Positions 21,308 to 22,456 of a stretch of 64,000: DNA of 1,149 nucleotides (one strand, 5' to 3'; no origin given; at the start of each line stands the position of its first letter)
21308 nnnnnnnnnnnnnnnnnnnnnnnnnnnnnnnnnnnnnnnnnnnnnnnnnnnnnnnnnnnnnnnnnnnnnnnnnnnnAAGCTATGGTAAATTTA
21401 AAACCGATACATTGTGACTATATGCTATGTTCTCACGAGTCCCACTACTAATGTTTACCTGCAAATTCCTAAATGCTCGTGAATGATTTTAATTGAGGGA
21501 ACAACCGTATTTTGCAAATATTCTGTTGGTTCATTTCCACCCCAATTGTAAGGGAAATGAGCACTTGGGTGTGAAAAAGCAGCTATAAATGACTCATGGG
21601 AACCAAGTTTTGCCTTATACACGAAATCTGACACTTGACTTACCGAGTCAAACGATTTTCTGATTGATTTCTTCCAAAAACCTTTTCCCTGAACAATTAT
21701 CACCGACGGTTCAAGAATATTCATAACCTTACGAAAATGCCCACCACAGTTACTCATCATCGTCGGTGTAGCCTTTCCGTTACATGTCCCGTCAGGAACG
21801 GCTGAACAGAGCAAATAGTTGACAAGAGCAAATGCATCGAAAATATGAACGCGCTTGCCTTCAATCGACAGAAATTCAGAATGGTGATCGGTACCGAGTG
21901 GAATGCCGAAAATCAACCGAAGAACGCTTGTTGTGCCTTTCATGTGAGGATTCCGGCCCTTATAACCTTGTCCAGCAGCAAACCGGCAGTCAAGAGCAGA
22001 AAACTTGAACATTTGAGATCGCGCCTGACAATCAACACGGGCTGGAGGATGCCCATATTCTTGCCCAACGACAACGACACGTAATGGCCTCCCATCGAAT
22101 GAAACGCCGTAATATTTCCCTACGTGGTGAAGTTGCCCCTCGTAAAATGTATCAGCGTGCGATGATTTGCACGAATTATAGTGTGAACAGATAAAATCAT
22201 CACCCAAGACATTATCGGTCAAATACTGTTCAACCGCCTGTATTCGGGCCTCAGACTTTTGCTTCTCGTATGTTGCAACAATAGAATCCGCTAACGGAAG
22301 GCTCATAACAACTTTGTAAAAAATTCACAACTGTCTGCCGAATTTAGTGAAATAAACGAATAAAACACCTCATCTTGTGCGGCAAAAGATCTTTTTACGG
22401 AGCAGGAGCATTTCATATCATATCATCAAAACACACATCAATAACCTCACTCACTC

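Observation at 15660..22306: Candidate undescribed defence operon: UDG-like protein + two paralogous ABC ATPases (DUF3696 type) + RelE-like-tailed protein + FAN1-like VRR-NUC nuclease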

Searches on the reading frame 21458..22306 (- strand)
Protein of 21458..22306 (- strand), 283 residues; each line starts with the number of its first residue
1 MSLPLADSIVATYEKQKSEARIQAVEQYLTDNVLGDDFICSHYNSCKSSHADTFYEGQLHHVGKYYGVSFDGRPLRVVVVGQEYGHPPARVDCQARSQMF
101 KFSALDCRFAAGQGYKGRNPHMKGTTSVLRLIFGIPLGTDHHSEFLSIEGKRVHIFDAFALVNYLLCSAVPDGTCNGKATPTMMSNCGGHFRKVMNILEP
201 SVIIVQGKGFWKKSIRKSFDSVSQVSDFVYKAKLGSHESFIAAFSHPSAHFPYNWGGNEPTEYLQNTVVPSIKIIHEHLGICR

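Call 3: search_protein_families(library=pfam, proteins=[window:21458-22306:-], max_evalue=0.1)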
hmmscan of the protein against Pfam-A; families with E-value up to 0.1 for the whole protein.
window:21458-22306:- (283 aa): 0 families

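Call 4: search_protein_families(library=padloc, proteins=[window:21458-22306:-], max_evalue=0.1)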
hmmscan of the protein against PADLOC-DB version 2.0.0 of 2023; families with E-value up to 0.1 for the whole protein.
window:21458-22306:- (283 aa): 0 families

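Call 5: search_protein_families(library=ncbifam, proteins=[window:21458-22306:-], max_evalue=0.1)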
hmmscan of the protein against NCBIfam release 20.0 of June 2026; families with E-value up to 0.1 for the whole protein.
window:21458-22306:- (283 aa): 2 families
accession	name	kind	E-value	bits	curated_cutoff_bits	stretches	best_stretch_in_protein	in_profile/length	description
TIGR00758.1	UDG_fam4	subfamily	0.00021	21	125.3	1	176-250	77-150/173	uracil-DNA glycosylase, family 4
NF040953.1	Arch_udg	equivalog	0.062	12.8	250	0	180-250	92-165/184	type-4 uracil-DNA glycosylase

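Call 15: find_homologous_proteins(query=window:21458-22306:-)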
Query window:21458-22306:- (283 aa): 368 proteins with E <= 0.001 among 659 candidates; the best 120 are listed.
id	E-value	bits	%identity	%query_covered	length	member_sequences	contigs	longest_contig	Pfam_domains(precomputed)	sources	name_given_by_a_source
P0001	5.4e-173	592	92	97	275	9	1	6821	-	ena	-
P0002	2.9e-166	570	88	100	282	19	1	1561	-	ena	-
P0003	2.4e-159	547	86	97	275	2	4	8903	-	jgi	jgi:hypothetical protein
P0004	1.8e-158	544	85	97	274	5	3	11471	-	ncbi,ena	-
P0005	3.0e-149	514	82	95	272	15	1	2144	-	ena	-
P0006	3.7e-146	504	83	94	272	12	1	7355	-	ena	-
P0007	1.9e-145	502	80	97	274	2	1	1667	-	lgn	-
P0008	1.1e-142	493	79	96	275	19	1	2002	-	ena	-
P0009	5.1e-129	448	81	86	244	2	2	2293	-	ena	-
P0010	1.0e-117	411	64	99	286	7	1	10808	-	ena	-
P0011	1.4e-115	404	63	95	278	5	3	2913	-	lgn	-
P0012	1.1e-113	397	64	96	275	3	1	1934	-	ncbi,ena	-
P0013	9.2e-113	394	64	96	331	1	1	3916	-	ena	-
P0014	7.9e-112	391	63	91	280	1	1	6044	-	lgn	-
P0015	1.1e-111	391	64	95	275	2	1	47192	-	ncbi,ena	-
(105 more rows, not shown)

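Call 18: find_related_loci(query=A1, collection=genome_contigs, flank=10000)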
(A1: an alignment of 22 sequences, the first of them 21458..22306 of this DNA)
Query A1 (283 aa) in genome_contigs; peptide patterns used: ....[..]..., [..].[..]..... (x = any residue, [..] = any of these).
90 stretches matched a pattern; 70 encode a relative of the query (tblastn E <= 1e-3); 70 distinct loci.
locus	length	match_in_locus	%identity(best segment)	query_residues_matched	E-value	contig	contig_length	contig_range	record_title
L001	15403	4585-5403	88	9-281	1e-165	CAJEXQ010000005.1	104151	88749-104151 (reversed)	MAG: uncultured Chlorobiaceae bacterium isolate RF-1857-SP43-464-H3_S9 genome assembly, contig: NODE_5_length_104151_cov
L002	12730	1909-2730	88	9-283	2e-163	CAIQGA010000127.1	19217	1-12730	MAG: uncultured Chlorobiaceae bacterium isolate Day6-4_bin-310 genome assembly, contig: bin-310:127/234, whole genome sh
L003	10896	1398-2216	85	9-282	2e-161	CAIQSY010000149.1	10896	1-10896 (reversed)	MAG: uncultured Chlorobiaceae bacterium isolate I2_bin-146 genome assembly, contig: bin-146:149/287, whole genome shotgu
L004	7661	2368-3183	82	11-282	3e-154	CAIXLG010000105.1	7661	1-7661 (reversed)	MAG: uncultured Chlorobiaceae bacterium isolate I2_bin-059 genome assembly, contig: bin-059:105/228, whole genome shotgu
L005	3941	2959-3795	80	4-283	6e-159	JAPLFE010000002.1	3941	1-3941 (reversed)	MAG: Chlorobiales bacterium isolate LacPavin_0920_SED3_MAG_44_11 LacPavin_0920_SED3_scaffold_3588289, whole genome shotg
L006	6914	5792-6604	80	12-282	1e-148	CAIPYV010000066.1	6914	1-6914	MAG: uncultured Chlorobiaceae bacterium isolate AM3_bin-0403 genome assembly, contig: bin-0403:066/136, whole genome sho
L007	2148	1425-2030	93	9-210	1e-134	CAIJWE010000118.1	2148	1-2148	MAG: uncultured Chlorobiaceae bacterium isolate KT5_bin-399 genome assembly, contig: bin-399:118/131, whole genome shotg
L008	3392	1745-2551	63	12-281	2e-121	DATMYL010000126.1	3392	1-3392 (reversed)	MAG TPA_asm: Chlorobaculum sp. isolate SMAG_U13146 k141_87379, whole genome shotgun sequence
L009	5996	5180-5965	61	14-275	6e-109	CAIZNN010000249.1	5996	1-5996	MAG: Akkermansiaceae bacterium isolate Loc090519-7m_bin-1587 genome assembly, contig: bin-1587:249/282, whole genome sho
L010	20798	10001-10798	60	14-279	2e-108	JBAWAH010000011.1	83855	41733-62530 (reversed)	MAG: Bacteroidota bacterium isolate MFD09378_ilm_asm_bin8 k127_142471, whole genome shotgun sequence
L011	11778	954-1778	57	8-283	2e-107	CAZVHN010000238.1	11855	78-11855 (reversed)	MAG TPA_asm: uncultured Chloracidobacterium sp. isolate binchicken_co165_162 genome assembly, contig: k141_1604436, whol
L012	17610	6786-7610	59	7-279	6e-104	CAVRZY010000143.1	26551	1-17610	MAG: uncultured Acidobacteriota bacterium isolate MFD04408.bin.3.357 genome assembly, contig: contig_126157, whole genom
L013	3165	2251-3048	58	16-279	1e-104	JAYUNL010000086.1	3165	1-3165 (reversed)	MAG: Rhodocyclaceae bacterium isolate GFS_982 GFS_982_85, whole genome shotgun sequence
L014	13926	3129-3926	54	9-272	1e-94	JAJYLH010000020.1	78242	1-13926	MAG: Myxococcales bacterium isolate DBS2-1.bin68 NODE_534_length_78242_cov_4.494681, whole genome shotgun sequence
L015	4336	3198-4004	54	17-279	3e-91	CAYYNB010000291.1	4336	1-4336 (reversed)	MAG TPA_asm: uncultured Anaerolineaceae bacterium isolate SRP167436_co1_209 genome assembly, contig: NODE_33806_length_4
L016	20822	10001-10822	51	6-279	6e-84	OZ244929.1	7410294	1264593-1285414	MAG: Spirochaetia bacterium isolate 8068e3ae-2514-4771-9ed6-15a7f5772894 genome assembly, chromosome: 1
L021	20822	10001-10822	43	10-273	1e-66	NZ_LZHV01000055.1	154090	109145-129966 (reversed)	Mycobacterium sp. ACS4054 contig_59, whole genome shotgun sequence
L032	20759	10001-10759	42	21-278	2e-59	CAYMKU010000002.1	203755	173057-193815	MAG TPA_asm: uncultured Ignavibacteriaceae bacterium isolate SRP173033_co3_15 genome assembly, contig: NODE_18_length_20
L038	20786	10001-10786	42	17-272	1e-55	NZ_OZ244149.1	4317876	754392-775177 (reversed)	MAG: Candidatus Palauibacter sp. isolate 0d4ab03e-7888-48a4-aad6-e62ffb5e22cc chromosome 1, complete sequence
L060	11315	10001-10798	60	14-279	2e-109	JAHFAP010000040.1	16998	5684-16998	MAG: Deltaproteobacteria bacterium isolate nzgw178 NODE_1489_length_16999_cov_7.237587, whole genome shotgun sequence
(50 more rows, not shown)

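Call 23: predict_structure(alignment_id=A1)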
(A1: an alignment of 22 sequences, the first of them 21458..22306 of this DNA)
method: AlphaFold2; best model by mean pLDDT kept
length: 283 residues; sequences in the alignment: 22
mean_pLDDT: 89.7   pTM: 0.90
mean pLDDT of the five models: 89.7, 89.1, 88.3, 87.9, 85.6
residues with pLDDT >= 90: 197; 70-90: 72; 50-70: 8; < 50: 6
segments of 3 or more residues with pLDDT < 50: 1-6
pLDDT, mean of each block of 10 residues (from residue 1): 46 90 96 91 92 85 93 92 77 90 92 91 95 93 92 95 89 76 93 97 94 94 98 97 95 87 96 95 68
secondary structure, 60 per line:
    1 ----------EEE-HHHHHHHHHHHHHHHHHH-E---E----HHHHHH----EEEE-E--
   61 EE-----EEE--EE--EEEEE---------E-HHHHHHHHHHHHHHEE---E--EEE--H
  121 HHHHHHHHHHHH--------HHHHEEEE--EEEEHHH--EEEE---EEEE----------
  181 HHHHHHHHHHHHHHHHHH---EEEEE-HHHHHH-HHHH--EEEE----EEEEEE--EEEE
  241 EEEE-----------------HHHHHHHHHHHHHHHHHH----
elements in order: E11-13 H15-32 H43-48 E53-56 E68-70 E77-81 H93-106 E115-117 H120-132 H141-144 E145-148 E151-154 E160-163 E167-170 H181-198 E202-206 H208-213 H215-218 E221-224 E229-234 E237-244 H262-279

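Call 26: search_protein_families(library=pfam, proteins=[L001:4163-4585:+, L001:5428-6270:+, L001:6796-7881:+, L001:7962-8390:+, L001:8390-9628:+, L001:13599-14690:+, L003:5996-7030:+], max_evalue=0.01)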
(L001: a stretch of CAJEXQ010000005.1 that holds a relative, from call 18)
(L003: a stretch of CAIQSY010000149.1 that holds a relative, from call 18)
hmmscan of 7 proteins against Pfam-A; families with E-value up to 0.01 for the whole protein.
L001:4163-4585:+ (141 aa): 1 family
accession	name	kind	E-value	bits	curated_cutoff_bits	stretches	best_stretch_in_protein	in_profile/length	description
PF21748.3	UPF0150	-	0.0025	18.2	27.3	1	10-35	16-41/64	UPF0150-like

L001:5428-6270:+ (281 aa): 0 families

L001:6796-7881:+ (362 aa): 3 families
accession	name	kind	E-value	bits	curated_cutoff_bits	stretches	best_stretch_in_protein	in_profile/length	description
PF01610.23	DDE_Tnp_ISL3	-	8.6e-65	219.3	23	1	159-360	1-204/240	Transposase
PF13542.12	HTH_Tnp_ISL3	-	5.6e-15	55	27.4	1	93-144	1-51/51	Helix-turn-helix domain of transposase family ISL3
PF14690.11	Zn_ribbon_ISL3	-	4.8e-12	46.5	25.5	1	45-88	4-47/47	zinc-finger of transposase IS204/IS1001/IS1096/IS1165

L001:7962-8390:+ (143 aa): 0 families

L001:8390-9628:+ (413 aa): 3 families
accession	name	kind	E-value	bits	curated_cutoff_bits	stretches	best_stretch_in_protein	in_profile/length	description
PF00078.32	RVT_1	-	2.1e-44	152.1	29.6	1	66-286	1-205/205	Reverse transcriptase (RNA-dependent DNA polymerase)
PF08388.16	GIIM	-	5e-18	65.3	23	1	312-384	2-77/80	Group II intron, maturase-specific domain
PF00680.25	RdRP_1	-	8.6e-07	28.5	23.9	1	157-289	256-393/450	Viral RNA-dependent RNA polymerase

L001:13599-14690:+ (364 aa): 0 families

L003:5996-7030:+ (345 aa): 0 families

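Call 28: fold_search(model_id=the predicted structure, library=pdb)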
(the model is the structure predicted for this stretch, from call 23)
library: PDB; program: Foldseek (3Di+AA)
matches with E <= 10: 576; with E <= 0.001: 30
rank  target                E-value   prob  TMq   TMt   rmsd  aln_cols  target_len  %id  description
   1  4zby                  3.5e-05  1.00  0.38  0.52   6.3       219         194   17  Family 4 uracil-DNA glycosylase from Sulfolobus tokodaii (uracil complex form) (released 2015-09-09)
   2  6iob                  6.5e-05  1.00  0.34  0.43   7.7       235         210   12  The structure of the H109A mutant of UdgX in complex with uracil (released 2019-07-24)
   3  4zbx                  6.9e-05  1.00  0.40  0.56   5.8       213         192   17  Family 4 uracil-DNA glycosylase from Sulfolobus tokodaii (free form, X-ray wavelength=0.9000) (released 2015-09-09)
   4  6l6s_A                8.9e-05  1.00  0.35  0.46   7.6       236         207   12  The structure of the UdgX mutant H109E crosslinked to single-stranded DNA (released 2020-11-04)
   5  8iin                  1.0e-04  1.00  0.39  0.50   7.3       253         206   11  Complex form of MsmUdgX H109K mutant and uracil- obtained from uracil DNA (ttUtt) post its cleavage by MsmUdgX H109K (released 2023-06-21)
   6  6ioc                  2.1e-04  1.00  0.40  0.51   7.2       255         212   12  The structure of the H109Q mutant of UdgX in complex with uracil (released 2019-07-24)
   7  8iil                  2.2e-04  1.00  0.31  0.41   9.2       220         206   14  Complex form of MsmUdgX H109G mutant and uracil- obtained from uracil DNA (ttUtt) post its cleavage by MsmUdgX H109G (released 2023-06-21)
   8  6l5b                  2.5e-04  1.00  0.35  0.45   7.4       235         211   13  The structure of the UdgX mutant H109E at a post-excision state (released 2020-10-28)
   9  6ajp                  2.5e-04  1.00  0.33  0.44   7.7       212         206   15  Complex form of Uracil DNA glycosylase X and deoxyuridine monophosphate. (released 2019-05-29)
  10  1mtl_B                3.6e-04  1.00  0.37  0.59   6.1       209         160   13  Non-productive MUG-DNA complex (released 2002-09-27)
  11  8iij                  3.6e-04  1.00  0.32  0.43   9.5       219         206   14  H109G mutant of uracil DNA glycosylase X (released 2023-06-21)
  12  8iig                  3.6e-04  1.00  0.33  0.42   9.8       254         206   12  Complex form of MsmUdgX H109A mutant and uracil- obtained from uracil DNA (ttUtt) post its cleavage by UdgX H109A (released 2023-06-21)
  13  6l6s_B                4.1e-04  1.00  0.39  0.54   6.9       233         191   11  The structure of the UdgX mutant H109E crosslinked to single-stranded DNA (released 2020-11-04)
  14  8iir                  4.6e-04  1.00  0.38  0.49   8.1       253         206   11  MsmUdgX H109S/Q53A double mutant (released 2023-06-21)
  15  1oe4_A                4.6e-04  0.99  0.39  0.44   9.4       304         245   12  Xenopus SMUG1, an anti-mutator uracil-DNA Glycosylase (released 2003-07-11)
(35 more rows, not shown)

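Call 38: search_protein_families(library=padloc, proteins=[L001:13599-14690:+], max_evalue=0.01)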
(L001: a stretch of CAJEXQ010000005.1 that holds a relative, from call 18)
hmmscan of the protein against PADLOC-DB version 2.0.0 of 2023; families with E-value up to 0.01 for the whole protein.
L001:13599-14690:+ (364 aa): 0 families

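Call 44: search_protein_families(library=pfam, proteins=[L032:4923-5603:+, L032:5603-6529:+, L032:6589-9972:+, L032:10828-11706:-, L032:11714-13267:-, L032:13396-13884:+, L032:13954-16767:-, L032:16736-18604:-], max_evalue=0.001)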
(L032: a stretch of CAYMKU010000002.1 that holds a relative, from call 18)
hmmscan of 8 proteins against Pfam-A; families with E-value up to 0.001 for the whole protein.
L032:4923-5603:+ (227 aa): 3 families
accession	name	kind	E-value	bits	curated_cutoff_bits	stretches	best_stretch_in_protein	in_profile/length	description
PF02527.21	GidB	-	9.6e-37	126.5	27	1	29-203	3-173/184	rRNA small subunit methyltransferase G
PF13847.12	Methyltransf_31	-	1.7e-06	28.2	27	1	76-155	5-84/145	Methyltransferase domain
PF13649.12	Methyltransf_25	-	0.00087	20.4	27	0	79-153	2-72/97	Methyltransferase domain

L032:5603-6529:+ (309 aa): 5 families
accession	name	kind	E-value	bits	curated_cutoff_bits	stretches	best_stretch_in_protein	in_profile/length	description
PF22645.1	GKRP_SIS_N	-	1.9e-17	63.5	27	1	59-163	2-110/113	Glucokinase regulatory protein N-terminal SIS domain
PF13580.11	SIS_2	-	2e-08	34.8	27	1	52-176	14-137/138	SIS domain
PF20741.3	GKRP-like_C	-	5.6e-08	33.7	27.7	1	233-272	1-40/100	C-terminal lid domain of glucokinase regulatory protein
PF22198.1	GKRP_SIS_2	-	7.1e-08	32.9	27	1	59-120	7-68/191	Glucokinase regulatory protein, second SIS domain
PF01380.27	SIS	-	4.7e-07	30.1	25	1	133-221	44-129/131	SIS domain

L032:6589-9972:+ (1128 aa): 7 families
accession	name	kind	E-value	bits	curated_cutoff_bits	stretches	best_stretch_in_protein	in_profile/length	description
PF00270.35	DEAD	-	9.6e-25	87.7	26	1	564-720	5-163/167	DEAD/DEAH box helicase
PF00271.37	Helicase_C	-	1.7e-24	86.6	23.5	1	761-864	7-109/110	Helicase conserved C-terminal domain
PF03461.20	TRCF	-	3.6e-17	62.9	25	1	972-1062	4-94/95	TRCF domain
PF17757.6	UvrB_inter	-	4.6e-17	62.3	22.9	1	131-212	3-85/91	UvrB interaction domain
PF02559.22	CarD_TRCF_RID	-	2.1e-13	50.6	23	1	436-491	2-57/57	CarD-like/TRCF RID domain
PF04851.21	ResIII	-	1.2e-12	48.5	22.5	1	563-716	8-162/164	Type III restriction enzyme, res subunit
PF14814.11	UB2H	-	1.7e-05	25.2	27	1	132-200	2-78/85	Bifunctional transglycosylase second domain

L032:10828-11706:- (293 aa): 0 families

L032:11714-13267:- (518 aa): 6 families
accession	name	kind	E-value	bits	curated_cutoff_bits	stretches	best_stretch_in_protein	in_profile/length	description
PF13175.12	AAA_15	-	9.1e-19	68.7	32.1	1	11-446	6-374/374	AAA ATPase domain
PF13304.12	AAA_21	-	8.5e-13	49.5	27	2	30-147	1-136/304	AAA domain, putative AbiEii toxin, Type IV TA system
PF02463.25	SMC_N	-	9.6e-07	28.9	40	1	11-79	5-67/220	RecF/RecN/SMC N terminal domain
PF13476.12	AAA_23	-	3.5e-06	28.2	27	1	11-200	2-177/201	AAA domain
PF13555.12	AAA_29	-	1.4e-05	25.2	27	1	16-49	9-43/61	P-loop containing region of AAA domain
PF00005.33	ABC_tran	-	0.00017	22.6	25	0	22-49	3-32/137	ABC transporter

L032:13396-13884:+ (163 aa): 0 families

L032:13954-16767:- (938 aa): 3 families
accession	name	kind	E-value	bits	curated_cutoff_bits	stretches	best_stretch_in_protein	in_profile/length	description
PF01734.28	Patatin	-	2.3e-29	103.4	27.7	1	88-282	1-191/191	Patatin-like phospholipase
PF01103.29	Omp85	-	1.1e-26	94.6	24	1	628-938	1-325/325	Omp85 superfamily domain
PF07244.20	POTRA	-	2.6e-10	41.3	21.3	1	531-601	2-79/79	Surface antigen variable number repeat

L032:16736-18604:- (623 aa): 2 families
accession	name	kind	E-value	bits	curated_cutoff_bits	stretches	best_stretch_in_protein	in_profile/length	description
PF02096.25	60KD_IMP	-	1.6e-59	201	35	1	391-582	1-163/163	60Kd inner membrane protein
PF14849.12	YidC_periplas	-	2.4e-21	77.3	24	1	84-373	2-281/283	YidC periplasmic domain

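Call 65: search_protein_families(library=pfam, proteins=[L003:7407-8255:-, L003:8274-8900:-], max_evalue=0.001)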
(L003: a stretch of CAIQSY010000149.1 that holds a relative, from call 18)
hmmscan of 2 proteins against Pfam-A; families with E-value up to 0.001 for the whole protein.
L003:7407-8255:- (283 aa): 1 family
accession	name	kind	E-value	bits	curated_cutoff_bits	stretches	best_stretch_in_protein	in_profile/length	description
PF03167.25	UDG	-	1e-05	26.1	24.3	1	130-212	67-126/141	Uracil DNA glycosylase superfamily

L003:8274-8900:- (209 aa): 1 family
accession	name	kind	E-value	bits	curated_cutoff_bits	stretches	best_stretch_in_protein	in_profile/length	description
PF24838.2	8xMP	-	5.7e-23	81.7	30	1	25-191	4-135/136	Octameric membrane protein family (8xMP)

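Call 78: search_protein_families(library=pfam, proteins=[L010:8023-9855:+, L010:10875-12350:+, L016:7370-9367:+, L016:9374-9982:+, L016:11240-12034:+, L021:10884-11762:+, L021:9445-9894:-, L038:10866-11591:+, L060:7938-9704:-], max_evalue=0.001)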
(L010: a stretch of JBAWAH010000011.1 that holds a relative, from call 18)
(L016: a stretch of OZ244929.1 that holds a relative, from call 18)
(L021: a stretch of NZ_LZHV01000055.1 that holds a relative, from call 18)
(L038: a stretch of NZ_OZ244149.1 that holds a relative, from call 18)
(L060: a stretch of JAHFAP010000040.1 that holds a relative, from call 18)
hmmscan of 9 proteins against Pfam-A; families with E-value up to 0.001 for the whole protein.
L010:8023-9855:+ (611 aa): 0 families

L010:10875-12350:+ (492 aa): 2 families
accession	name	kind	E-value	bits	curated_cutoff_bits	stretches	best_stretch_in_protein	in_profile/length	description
PF00246.29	Peptidase_M14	-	2.2e-61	208.5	21.6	1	113-373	2-264/286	Zinc carboxypeptidase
PF13620.12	CarboxypepD_reg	-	1.7e-09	38.3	32.3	1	405-485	2-82/82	Carboxypeptidase regulatory-like domain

L016:7370-9367:+ (666 aa): 3 families
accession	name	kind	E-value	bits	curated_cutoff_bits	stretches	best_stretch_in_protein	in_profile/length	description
PF01274.28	MS_TIM-barrel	-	1.9e-42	145.4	26.4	1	236-459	3-221/248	Malate synthase, TIM barrel domain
PF20659.2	MS_C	-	2.2e-07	31.8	23.1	1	531-593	31-85/118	Malate synthase, C-terminal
PF22484.2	DUF6986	-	0.00098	18.5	27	0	281-356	164-245/408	Domain of unknown function (DUF6986)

L016:9374-9982:+ (203 aa): 1 family
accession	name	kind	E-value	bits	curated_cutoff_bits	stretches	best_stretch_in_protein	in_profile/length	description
PF00300.27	His_Phos_1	-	7.6e-48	163.2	21.7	1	3-184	1-187/194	Histidine phosphatase superfamily (branch 1)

L016:11240-12034:+ (265 aa): 1 family
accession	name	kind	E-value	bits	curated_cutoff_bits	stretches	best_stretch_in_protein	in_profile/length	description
PF01725.21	Ham1p_like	-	6.2e-13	49.5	22.5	1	52-158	2-104/186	Ham1 family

L021:10884-11762:+ (293 aa): 1 family
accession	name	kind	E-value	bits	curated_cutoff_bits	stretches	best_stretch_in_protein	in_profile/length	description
PF10708.14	DUF2510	-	4.6e-08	33.1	24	1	83-116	1-33/35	Protein of unknown function (DUF2510)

L021:9445-9894:- (150 aa): 0 families

L038:10866-11591:+ (242 aa): 2 families
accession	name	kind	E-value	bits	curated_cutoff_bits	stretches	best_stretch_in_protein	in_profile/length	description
PF13676.11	TIR_2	-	6.8e-09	36.7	28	1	17-116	14-111/122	TIR domain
PF12840.13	HTH_20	-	0.00096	19.5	27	0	184-225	7-49/51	Helix-turn-helix domain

L060:7938-9704:- (589 aa): 3 families
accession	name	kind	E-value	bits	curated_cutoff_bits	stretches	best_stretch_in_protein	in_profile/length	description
PF13382.11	Adenine_deam_C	-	4.8e-44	150.2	27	1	414-580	2-168/169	Adenine deaminase C-terminal domain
PF01979.26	Amidohydro_1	-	2.3e-23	83.4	25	1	75-359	1-344/345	Amidohydrolase family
PF07969.17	Amidohydro_3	-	1e-13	52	29.7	2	68-103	2-35/472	Amidohydrolase family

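Call 79: search_protein_families(library=phrogs, proteins=[window:21458-22306:-, L003:7407-8255:-], max_evalue=0.01)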
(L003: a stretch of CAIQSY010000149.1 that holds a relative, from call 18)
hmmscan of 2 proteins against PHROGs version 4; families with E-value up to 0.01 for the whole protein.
window:21458-22306:- (283 aa): 0 families

L003:7407-8255:- (283 aa): 0 families

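Call 98: search_protein_families(library=padloc, proteins=[L003:8274-8900:-], max_evalue=0.00001)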
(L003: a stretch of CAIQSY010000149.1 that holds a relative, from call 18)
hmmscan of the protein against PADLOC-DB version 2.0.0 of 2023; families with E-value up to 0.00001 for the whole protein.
L003:8274-8900:- (209 aa): 0 families
